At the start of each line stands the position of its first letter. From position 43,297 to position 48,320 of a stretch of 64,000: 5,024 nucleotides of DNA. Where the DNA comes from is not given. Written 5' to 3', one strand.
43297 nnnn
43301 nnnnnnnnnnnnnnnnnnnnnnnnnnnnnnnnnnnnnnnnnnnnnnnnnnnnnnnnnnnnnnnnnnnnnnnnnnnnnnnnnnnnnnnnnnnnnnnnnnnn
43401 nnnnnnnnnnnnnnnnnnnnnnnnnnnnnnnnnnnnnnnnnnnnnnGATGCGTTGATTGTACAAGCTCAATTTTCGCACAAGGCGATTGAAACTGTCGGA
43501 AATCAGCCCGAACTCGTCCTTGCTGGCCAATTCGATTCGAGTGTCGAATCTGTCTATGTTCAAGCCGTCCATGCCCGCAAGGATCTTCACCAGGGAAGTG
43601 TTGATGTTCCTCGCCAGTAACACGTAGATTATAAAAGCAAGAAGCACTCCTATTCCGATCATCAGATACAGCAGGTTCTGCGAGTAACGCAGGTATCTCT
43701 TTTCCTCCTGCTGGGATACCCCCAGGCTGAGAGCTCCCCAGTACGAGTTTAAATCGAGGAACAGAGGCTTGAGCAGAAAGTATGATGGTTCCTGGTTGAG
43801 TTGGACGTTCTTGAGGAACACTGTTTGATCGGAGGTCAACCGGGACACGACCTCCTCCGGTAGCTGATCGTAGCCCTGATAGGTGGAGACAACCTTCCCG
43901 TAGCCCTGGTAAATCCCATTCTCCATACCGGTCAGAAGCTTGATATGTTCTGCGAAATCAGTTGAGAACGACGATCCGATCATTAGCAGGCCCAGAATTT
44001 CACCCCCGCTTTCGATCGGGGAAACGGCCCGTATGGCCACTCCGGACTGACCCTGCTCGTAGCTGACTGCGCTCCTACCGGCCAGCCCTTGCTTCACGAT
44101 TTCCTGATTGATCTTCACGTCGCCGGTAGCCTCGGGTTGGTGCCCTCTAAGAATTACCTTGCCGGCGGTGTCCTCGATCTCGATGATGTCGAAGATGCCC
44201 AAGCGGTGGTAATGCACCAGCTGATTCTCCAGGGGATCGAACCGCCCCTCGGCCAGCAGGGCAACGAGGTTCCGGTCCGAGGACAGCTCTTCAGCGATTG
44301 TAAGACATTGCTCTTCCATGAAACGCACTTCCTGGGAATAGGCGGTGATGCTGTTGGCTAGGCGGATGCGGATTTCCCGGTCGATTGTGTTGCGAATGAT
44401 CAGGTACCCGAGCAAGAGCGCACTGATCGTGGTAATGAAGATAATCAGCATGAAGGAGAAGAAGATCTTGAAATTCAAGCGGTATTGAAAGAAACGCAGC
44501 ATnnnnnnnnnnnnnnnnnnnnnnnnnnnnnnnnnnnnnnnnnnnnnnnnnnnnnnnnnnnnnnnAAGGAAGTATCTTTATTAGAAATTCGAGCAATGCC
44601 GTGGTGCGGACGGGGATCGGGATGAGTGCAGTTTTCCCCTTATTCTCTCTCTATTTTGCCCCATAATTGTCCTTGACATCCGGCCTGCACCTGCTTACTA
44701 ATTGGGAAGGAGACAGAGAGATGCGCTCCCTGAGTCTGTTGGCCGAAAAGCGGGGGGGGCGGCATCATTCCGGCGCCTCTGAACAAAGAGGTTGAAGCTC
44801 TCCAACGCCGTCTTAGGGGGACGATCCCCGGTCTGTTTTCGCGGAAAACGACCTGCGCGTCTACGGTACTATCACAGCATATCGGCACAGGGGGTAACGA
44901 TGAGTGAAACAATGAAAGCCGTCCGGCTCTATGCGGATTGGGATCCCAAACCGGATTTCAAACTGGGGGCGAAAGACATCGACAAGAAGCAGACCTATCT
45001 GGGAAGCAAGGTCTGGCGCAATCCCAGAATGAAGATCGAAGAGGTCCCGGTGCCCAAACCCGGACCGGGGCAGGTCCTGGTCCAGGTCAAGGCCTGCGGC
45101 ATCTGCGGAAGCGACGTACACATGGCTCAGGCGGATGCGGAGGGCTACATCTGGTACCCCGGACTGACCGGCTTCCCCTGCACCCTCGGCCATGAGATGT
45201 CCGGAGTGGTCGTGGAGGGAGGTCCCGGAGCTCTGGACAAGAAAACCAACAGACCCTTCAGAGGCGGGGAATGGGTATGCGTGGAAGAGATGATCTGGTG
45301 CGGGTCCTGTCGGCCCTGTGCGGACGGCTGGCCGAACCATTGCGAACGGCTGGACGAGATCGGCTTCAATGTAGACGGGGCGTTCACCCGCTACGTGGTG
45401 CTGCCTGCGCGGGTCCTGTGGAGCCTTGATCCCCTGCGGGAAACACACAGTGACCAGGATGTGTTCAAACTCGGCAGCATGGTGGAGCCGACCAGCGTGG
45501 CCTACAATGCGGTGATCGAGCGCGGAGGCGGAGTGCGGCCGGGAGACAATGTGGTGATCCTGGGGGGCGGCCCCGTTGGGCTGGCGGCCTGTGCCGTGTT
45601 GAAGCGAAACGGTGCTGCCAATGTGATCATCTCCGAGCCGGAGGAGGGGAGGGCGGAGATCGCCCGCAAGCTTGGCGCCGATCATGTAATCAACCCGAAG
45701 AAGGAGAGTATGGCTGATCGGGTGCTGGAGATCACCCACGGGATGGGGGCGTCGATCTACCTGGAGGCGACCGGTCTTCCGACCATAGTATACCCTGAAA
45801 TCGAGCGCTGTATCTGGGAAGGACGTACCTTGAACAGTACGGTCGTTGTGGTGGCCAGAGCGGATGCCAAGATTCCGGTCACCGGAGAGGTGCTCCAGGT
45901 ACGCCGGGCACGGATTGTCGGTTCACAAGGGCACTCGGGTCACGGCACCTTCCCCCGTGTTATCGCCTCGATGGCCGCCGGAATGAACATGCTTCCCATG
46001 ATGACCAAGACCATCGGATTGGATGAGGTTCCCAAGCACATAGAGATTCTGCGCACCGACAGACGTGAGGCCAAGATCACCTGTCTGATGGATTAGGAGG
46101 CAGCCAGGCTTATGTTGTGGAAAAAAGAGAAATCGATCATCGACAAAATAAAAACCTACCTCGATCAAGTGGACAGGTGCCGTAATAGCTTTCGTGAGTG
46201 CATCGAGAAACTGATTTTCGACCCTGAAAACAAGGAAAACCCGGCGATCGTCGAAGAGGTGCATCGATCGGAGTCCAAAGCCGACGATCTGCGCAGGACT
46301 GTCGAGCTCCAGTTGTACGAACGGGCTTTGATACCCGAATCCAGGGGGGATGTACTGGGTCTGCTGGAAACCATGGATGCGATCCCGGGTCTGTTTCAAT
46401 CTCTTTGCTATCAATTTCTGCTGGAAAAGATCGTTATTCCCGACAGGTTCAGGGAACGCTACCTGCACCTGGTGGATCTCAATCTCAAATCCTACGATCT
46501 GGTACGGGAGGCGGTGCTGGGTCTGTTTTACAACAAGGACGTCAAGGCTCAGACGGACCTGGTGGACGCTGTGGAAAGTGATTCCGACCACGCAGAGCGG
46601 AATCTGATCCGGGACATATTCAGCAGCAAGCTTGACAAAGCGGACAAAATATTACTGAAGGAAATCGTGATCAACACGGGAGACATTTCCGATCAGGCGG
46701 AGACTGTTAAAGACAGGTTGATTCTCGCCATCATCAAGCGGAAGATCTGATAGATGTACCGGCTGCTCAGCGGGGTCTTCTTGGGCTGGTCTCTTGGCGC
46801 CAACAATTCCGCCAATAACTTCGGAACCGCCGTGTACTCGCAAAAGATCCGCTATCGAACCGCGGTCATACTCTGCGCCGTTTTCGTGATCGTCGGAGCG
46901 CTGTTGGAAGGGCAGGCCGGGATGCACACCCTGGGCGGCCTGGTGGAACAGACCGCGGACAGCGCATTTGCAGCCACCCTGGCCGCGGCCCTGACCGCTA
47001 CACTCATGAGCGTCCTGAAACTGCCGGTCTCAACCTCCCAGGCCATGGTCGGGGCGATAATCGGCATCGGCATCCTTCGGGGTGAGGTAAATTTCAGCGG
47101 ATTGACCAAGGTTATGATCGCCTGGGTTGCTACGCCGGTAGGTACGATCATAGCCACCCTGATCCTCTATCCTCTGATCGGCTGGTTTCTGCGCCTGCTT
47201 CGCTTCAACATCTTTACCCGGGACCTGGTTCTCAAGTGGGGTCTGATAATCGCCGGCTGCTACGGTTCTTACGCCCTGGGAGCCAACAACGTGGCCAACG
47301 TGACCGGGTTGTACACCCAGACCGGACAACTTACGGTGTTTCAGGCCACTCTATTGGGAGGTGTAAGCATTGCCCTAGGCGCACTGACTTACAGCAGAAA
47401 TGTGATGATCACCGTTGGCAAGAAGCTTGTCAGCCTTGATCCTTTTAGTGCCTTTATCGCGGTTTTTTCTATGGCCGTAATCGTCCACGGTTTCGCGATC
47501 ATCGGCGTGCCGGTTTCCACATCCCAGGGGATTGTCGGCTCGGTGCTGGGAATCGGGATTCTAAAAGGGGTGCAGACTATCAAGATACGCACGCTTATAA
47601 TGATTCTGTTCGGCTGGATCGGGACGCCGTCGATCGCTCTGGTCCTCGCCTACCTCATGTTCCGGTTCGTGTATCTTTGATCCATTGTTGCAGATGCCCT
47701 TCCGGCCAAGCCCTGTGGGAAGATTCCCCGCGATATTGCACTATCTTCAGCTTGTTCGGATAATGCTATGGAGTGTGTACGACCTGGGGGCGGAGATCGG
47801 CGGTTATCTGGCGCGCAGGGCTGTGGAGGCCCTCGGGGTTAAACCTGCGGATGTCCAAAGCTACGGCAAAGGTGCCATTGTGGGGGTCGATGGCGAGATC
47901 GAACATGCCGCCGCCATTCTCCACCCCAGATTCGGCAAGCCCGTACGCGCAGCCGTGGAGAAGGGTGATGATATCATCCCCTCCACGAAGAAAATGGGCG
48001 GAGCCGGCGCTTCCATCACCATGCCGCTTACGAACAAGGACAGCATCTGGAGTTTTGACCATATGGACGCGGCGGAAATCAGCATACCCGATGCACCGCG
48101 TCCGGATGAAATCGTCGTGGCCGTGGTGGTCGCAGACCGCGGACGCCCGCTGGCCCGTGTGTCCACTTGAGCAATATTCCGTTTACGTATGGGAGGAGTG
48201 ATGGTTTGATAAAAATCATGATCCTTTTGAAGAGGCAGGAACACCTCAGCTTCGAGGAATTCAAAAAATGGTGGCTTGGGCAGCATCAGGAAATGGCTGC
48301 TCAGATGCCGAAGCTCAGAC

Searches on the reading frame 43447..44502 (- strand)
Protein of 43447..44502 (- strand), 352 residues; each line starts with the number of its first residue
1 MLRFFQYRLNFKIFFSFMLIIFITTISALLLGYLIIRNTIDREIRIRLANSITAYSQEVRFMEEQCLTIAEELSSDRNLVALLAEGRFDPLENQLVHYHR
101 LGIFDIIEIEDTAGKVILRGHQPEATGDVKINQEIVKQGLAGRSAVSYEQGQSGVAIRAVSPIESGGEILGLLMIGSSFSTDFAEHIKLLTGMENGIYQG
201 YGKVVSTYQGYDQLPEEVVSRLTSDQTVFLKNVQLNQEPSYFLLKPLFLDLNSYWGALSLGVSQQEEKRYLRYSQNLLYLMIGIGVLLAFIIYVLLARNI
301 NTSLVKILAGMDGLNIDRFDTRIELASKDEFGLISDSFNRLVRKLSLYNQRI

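Call 92: find_homologous_proteins(query=window:43447-44502:-, max_evalue=0.00001)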
Query seq(352 aa) (352 aa): 55 proteins with E <= 0.00001 among 5612 candidates.
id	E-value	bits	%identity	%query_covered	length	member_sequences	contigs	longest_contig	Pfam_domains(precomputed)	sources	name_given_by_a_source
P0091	4.9e-202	689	91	100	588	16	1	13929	PF14827.13,PF02518.32,PF00512.32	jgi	jgi:signal transduction histidine kinase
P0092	6.7e-201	685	90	100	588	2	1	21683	PF14827.13,PF02518.32,PF00512.32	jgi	-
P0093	2.0e-184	631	84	100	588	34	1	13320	PF00672.31,PF14827.13,PF02518.32,PF00512.32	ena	-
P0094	1.1e-182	625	83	100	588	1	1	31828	PF14827.13,PF02518.32,PF00512.32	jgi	jgi:signal transduction histidine kinase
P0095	1.5e-182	625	84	100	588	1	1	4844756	PF14827.13,PF02518.32,PF00512.32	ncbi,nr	ncbi:MAG: hypothetical protein JSV89_14260 [Spirochaetaceae bacterium]|nr:MAG: hypothetical protein 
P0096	2.7e-182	624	82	100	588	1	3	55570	PF14827.13,PF02518.32,PF00512.32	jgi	jgi:signal transduction histidine kinase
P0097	2.9e-182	624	83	100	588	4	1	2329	PF02518.32,PF00512.32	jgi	jgi:signal transduction histidine kinase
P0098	7.8e-182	622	82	100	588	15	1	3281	PF14827.13,PF02518.32,PF00512.32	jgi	jgi:signal transduction histidine kinase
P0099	3.9e-181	620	82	100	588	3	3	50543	PF00672.31,PF14827.13,PF02518.32,PF00512.32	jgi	-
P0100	2.7e-178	611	81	100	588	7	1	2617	PF02518.32,PF00512.32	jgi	jgi:signal transduction histidine kinase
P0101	9.3e-178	609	83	98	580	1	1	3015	PF00672.31,PF14827.13,PF02518.32,PF00512.32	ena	-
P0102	2.0e-176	604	85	95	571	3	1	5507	PF00672.31,PF14827.13,PF02518.32,PF00512.32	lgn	-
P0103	3.5e-169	581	82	95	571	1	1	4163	PF14827.13,PF02518.32,PF00512.32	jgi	jgi:signal transduction histidine kinase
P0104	1.5e-166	572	90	84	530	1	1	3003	PF14827.13,PF02518.32,PF00512.32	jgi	-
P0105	6.0e-164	563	82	91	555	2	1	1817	PF14827.13,PF02518.32,PF00512.32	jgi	-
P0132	3.3e-89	318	44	100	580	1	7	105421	PF00672.31,PF14827.13,PF02518.32,PF00512.32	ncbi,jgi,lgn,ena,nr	ncbi:MAG TPA: ATP-binding protein [bacterium]|nr:ATP-binding protein [bacterium] HOL47231.1 ATP-bind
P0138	7.3e-80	287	40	99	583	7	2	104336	PF14827.13,PF02518.32,PF00512.32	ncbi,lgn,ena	-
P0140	1.4e-73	266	40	89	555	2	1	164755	PF14827.13,PF02518.32,PF00512.32,PF14501.13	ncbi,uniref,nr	ncbi:histidine kinase dimerization/phospho-acceptor domain-containing protein [Spirochaeta isovaleri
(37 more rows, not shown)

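Call 93: find_encoding_contigs(protein=P0140, flank=7000, max_places=1)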
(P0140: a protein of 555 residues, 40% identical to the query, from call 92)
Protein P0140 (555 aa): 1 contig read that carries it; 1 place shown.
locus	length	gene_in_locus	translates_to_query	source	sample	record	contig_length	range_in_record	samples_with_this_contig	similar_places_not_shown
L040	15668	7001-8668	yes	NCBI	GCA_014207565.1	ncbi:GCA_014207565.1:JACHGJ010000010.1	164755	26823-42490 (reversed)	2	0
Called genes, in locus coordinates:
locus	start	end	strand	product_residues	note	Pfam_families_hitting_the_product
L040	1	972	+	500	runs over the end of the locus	PF01970:TctA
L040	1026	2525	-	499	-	-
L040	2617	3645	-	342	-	-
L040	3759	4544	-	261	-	-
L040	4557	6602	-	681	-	PF03030:H_PPase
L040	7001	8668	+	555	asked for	PF14827:dCache_3, PF00512:HisKA, PF02518:HATPase_c, PF14501:HATPase_c_5 (weak)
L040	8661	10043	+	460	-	PF00072:Response_reg, PF00158:Sigma54_activat, PF14532:Sigma54_activ_2, PF07724:AAA_2 (faint), PF07728:AAA_5 (weak), PF25601:AAA_lid_14, PF02954:HTH_8 (weak)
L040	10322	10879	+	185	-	-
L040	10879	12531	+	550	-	PF02690:Na_Pi_cotrans, PF01895:PhoU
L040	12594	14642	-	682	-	PF13089:PP_kinase_N, PF02503:PP_kinase, PF17941:PP_kinase_C_1, PF13091:PLDc_2 (weak), PF13090:PP_kinase_C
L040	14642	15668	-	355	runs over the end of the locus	PF00365:PFK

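Call 94: find_encoding_contigs(protein=P0138, flank=7000, max_places=1)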
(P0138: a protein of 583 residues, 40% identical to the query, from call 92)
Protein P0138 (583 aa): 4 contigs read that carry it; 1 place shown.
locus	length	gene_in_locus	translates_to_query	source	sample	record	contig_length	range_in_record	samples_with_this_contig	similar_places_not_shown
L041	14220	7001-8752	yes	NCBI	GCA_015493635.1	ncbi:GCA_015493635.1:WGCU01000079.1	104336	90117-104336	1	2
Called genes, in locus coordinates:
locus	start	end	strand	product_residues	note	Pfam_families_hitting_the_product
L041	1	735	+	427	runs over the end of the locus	PF07969:Amidohydro_3, PF01979:Amidohydro_1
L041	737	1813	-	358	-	PF01494:FAD_binding_3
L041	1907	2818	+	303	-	PF01676:Metalloenzyme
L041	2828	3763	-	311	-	PF04055:Radical_SAM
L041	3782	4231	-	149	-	PF08821:CGGC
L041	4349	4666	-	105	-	PF05437:AzlD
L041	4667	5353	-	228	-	PF03591:AzlC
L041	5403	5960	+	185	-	PF01381:HTH_3, PF12844:HTH_19, PF13560:HTH_31 (weak), PF07883:Cupin_2 (weak)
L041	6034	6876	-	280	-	PF01226:Form_Nir_trans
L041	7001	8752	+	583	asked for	PF14827:dCache_3 (weak), PF00512:HisKA, PF02518:HATPase_c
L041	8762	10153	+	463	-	PF00072:Response_reg, PF20274:cREC_REC (weak), PF00004:AAA (faint), PF00158:Sigma54_activat, PF14532:Sigma54_activ_2, PF07728:AAA_5 (weak), PF25601:AAA_lid_14, PF02954:HTH_8 (weak)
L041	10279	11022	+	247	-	-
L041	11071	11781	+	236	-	PF00730:HhH-GPD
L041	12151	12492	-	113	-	PF13173:AAA_14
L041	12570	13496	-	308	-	PF13183:Fer4_8 (faint), PF13237:Fer4_10 (faint), PF13484:Fer4_16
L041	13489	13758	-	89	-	PF05016:ParE_toxin (weak), PF06769:YoeB_toxin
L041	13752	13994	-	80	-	PF02604:PhdYeFM_antitox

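Call 95: find_encoding_contigs(protein=P0132, flank=7000, max_places=1)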
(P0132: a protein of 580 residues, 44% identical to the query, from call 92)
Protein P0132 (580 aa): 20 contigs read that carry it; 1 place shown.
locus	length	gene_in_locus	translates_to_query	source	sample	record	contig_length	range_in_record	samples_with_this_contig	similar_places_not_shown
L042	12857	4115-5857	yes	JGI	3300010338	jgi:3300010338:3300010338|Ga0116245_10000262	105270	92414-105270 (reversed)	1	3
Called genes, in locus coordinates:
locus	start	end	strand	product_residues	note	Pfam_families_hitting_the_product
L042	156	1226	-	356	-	-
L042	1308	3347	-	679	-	PF02690:Na_Pi_cotrans, PF01895:PhoU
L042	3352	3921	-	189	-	-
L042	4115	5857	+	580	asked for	PF14827:dCache_3, PF00672:HAMP, PF00512:HisKA, PF02518:HATPase_c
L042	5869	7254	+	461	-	PF00072:Response_reg, PF07724:AAA_2 (faint), PF00158:Sigma54_activat, PF14532:Sigma54_activ_2, PF00004:AAA (weak), PF07728:AAA_5 (weak), PF25601:AAA_lid_14, PF02954:HTH_8 (weak)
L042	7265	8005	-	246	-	PF03099:BPL_LplA_LipB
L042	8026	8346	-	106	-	PF00085:Thioredoxin, PF14595:Thioredoxin_9 (weak), PF07449:HyaE (weak), PF13098:Thioredoxin_2 (weak), PF13905:Thioredoxin_8 (faint)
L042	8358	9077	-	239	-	-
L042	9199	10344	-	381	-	PF00438:S-AdoMet_synt_N, PF02772:S-AdoMet_synt_M, PF02773:S-AdoMet_synt_C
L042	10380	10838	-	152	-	PF00583:Acetyltransf_1, PF13673:Acetyltransf_10, PF13508:Acetyltransf_7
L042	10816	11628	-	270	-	PF19567:CpsB_CapC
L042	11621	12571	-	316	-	PF00551:Formyl_trans_N, PF02911:Formyl_trans_C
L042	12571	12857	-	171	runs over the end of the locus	PF01327:Pep_deformylase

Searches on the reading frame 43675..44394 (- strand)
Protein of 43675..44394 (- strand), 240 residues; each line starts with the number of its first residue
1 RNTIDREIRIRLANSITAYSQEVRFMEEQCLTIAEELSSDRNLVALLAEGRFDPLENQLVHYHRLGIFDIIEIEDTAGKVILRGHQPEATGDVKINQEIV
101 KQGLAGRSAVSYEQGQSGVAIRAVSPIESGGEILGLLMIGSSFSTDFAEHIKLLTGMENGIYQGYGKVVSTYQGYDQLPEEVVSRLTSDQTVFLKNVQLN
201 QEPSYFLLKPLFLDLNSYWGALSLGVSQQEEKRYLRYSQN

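Call 57: search_solved_structures(query=window:43675-44394:-, max_evalue=1)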
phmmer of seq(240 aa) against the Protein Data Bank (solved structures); distinct sequences matched with E-value up to 1: 3.
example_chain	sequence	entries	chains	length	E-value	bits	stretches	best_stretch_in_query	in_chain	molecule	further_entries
4r6f_A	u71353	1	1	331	0.06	16.6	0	172-204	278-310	Leucine rich repeat DLRR_I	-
4r6g_A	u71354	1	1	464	0.14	15.4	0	173-204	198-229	leucine rich repeats DLRR_K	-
4onx_A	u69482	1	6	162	0.15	15.3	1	63-144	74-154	Sensor histidine kinase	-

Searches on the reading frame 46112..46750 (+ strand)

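Call 3: search_protein_families(library=pfam, proteins=[window:46112-46750:+])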
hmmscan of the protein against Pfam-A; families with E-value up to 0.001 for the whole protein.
window:46112-46750:+ (212 aa): 1 family
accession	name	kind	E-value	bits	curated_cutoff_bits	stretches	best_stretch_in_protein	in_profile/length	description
PF01865.21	PhoU_div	-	9.3e-22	77.9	24.4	1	5-208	5-213/214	Protein of unknown function DUF47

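Call 32: search_protein_families(library=ncbifam, proteins=[window:46112-46750:+], max_evalue=0.01)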
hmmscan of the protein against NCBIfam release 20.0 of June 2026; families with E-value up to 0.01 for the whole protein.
window:46112-46750:+ (212 aa): 1 family
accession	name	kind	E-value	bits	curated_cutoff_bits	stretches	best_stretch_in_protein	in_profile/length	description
TIGR00153.1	TIGR00153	hypoth_equivalog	3e-22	79.4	104.3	1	14-211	17-217/217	TIGR00153 family protein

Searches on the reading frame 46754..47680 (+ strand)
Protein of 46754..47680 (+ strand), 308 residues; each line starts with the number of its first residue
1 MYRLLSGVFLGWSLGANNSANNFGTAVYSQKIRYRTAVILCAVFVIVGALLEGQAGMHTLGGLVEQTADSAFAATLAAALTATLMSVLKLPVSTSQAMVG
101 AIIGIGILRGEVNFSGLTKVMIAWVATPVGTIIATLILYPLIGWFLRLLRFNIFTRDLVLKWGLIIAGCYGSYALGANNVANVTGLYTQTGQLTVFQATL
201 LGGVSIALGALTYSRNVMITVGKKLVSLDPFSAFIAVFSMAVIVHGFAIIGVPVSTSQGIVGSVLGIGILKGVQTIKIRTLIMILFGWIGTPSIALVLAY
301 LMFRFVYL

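Call 8: search_protein_families(library=pfam, proteins=[window:46754-47680:+], max_evalue=1)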
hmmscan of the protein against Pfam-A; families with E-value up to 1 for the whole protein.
window:46754-47680:+ (308 aa): 1 family
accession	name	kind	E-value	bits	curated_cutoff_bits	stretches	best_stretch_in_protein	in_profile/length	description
PF01384.25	PHO4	-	5.1e-52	177.4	33.7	1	15-299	2-350/350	Phosphate transporter family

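Call 32: search_protein_families(library=ncbifam, proteins=[window:46754-47680:+], max_evalue=0.01)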
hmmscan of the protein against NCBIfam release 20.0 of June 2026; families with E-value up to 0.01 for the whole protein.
window:46754-47680:+ (308 aa): 2 families
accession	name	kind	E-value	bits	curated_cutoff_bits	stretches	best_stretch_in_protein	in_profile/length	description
NF053884.1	SulfPermCysPBac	equivalog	3.4e-34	118.2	400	1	7-305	9-314/354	sulfate permease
NF033774.1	phos_trans_PitA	exception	3e-07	29.4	800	1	15-146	31-169/498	inorganic phosphate transporter PitA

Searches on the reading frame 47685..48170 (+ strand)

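Call 8: search_protein_families(library=pfam, proteins=[window:47685-48170:+], max_evalue=1)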
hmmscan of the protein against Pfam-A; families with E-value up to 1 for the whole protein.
window:47685-48170:+ (161 aa): 1 family
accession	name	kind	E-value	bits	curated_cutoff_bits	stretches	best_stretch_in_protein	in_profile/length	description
PF06684.16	AA_synth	-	9.6e-51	172.2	27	1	31-159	47-174/175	Amino acid synthesis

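Call 82: search_protein_families(library=ncbifam, proteins=[window:47685-48170:+], max_evalue=0.00001)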
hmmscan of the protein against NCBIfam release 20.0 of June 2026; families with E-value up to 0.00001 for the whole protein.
window:47685-48170:+ (161 aa): 0 families
